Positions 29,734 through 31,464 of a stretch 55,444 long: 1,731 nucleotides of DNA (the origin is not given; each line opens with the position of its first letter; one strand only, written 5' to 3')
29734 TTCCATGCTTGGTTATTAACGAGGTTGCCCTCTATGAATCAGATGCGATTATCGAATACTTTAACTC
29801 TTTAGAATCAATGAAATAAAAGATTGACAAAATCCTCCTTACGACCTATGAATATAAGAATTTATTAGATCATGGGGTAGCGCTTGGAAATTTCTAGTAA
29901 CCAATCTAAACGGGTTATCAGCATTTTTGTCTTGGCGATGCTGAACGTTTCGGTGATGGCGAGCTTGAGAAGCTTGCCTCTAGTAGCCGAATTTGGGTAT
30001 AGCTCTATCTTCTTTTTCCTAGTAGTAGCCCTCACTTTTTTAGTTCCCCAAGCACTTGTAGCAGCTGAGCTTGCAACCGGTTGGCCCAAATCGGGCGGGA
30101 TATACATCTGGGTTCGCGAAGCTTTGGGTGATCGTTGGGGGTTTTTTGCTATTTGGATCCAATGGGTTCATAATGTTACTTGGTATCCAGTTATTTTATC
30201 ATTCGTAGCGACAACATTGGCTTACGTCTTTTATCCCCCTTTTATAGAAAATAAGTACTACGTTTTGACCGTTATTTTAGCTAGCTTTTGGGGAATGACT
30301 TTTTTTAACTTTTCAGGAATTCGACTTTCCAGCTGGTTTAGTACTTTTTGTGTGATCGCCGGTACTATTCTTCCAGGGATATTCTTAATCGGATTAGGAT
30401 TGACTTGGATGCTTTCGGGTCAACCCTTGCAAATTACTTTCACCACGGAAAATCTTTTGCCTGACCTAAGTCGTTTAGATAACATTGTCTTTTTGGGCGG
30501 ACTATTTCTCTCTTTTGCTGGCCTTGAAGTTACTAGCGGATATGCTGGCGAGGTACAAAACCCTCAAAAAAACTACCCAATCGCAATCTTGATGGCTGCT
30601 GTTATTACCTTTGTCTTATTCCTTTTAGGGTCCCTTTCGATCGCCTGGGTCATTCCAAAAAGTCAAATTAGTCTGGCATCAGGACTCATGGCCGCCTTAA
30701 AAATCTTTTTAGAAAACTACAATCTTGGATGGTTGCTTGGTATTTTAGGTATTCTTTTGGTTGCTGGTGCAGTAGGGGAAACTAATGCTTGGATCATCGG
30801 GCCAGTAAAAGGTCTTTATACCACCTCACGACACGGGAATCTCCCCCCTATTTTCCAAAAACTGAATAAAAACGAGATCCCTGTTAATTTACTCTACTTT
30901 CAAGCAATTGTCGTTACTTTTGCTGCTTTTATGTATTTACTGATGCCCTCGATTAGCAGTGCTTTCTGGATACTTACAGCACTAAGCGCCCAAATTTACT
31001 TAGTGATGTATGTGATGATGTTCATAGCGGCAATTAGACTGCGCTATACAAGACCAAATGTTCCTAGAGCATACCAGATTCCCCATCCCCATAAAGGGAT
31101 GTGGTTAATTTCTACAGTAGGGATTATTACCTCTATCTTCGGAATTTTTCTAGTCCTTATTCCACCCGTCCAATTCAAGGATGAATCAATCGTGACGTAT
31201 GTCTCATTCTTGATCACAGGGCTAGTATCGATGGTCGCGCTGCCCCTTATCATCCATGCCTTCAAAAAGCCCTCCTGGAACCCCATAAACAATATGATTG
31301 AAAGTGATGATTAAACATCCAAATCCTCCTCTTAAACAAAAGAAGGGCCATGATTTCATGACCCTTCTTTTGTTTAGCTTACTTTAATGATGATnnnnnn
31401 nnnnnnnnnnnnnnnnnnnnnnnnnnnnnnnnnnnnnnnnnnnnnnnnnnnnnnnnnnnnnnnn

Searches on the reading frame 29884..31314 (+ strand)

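Call 3: search_protein_families(library=pfam, proteins=[window:29884-31314:+], max_evalue=0.01)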
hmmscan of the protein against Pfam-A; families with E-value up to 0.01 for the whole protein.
window:29884-31314:+ (476 aa): 2 families
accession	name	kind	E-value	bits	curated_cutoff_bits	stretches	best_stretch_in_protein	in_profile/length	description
PF13520.12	AA_permease_2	-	3.9e-64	217.6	27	1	13-446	2-425/427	Amino acid permease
PF00324.27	AA_permease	-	3.3e-28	99.1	24.6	1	14-452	2-453/470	Amino acid permease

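Call 4: search_protein_families(library=ncbifam, proteins=[window:29884-31314:+], max_evalue=0.01)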
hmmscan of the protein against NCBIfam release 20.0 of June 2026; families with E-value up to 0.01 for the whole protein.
window:29884-31314:+ (476 aa): 24 families
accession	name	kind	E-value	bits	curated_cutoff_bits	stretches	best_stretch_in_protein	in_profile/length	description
TIGR03813.2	Gln_GABA_anti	equivalog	5.2e-139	464.3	650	1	11-469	3-466/479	glutamine/gamma-aminobutyrate antiporter GadC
NF053662.1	Glu_GABA_anti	equivalog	4e-135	451.4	640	1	12-467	2-452/468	glutamate/gamma-aminobutyrate antiporter GadC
NF040513.1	antiport_TyrP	equivalog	3.2e-99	332.7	630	1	9-466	2-464/465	tyrosine-tyramine antiporter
TIGR00910.1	2A0307_GadC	equivalog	3.3e-82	276.7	673.5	1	10-460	11-466/511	glutamate/gamma-aminobutyrate antiporter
TIGR00909.1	2A0306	subfamily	3.8e-23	82.1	556.8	1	34-402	31-389/429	amino acid transporter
TIGR00905.1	2A0302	subfamily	2.9e-21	75.8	409.05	1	35-426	35-412/473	basic amino acid/polyamine antiporter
NF011775.0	PRK15238.1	equivalog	2.2e-19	69.6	400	2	9-258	6-271/500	glutamate/gamma-aminobutyrate family transporter YjeM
NF007929.0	PRK10644.1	equivalog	1.7e-16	60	574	1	9-389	8-378/445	arginine/agmatine antiporter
TIGR00911.1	2A0308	subfamily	2.3e-15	56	701.8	1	44-466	86-483/505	L-type amino acid transporter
NF007938.0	PRK10655.1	equivalog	1.7e-14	53.9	409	1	10-450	9-429/438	putrescine-ornithine antiporter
NF053761.1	BrChAATpBcaP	equivalog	2.7e-14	53.1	690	1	207-448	226-446/460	branched-chain amino acid transporter BcaP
NF008245.0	PRK11021.1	equivalog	7.1e-14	51.6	284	1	40-387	40-367/419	L-methionine/branched-chain amino acid transporter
TIGR04299.1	antiport_PotE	equivalog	3.8e-13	49.4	560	1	11-450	8-427/430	putrescine-ornithine antiporter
TIGR04298.1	his_histam_anti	equivalog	4.3e-13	49.3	750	1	34-389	27-374/429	histidine-histamine antiporter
NF008272.0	PRK11049.1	equivalog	3.2e-11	42.9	732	1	38-447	53-455/470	D-serine/D-alanine/glycine transporter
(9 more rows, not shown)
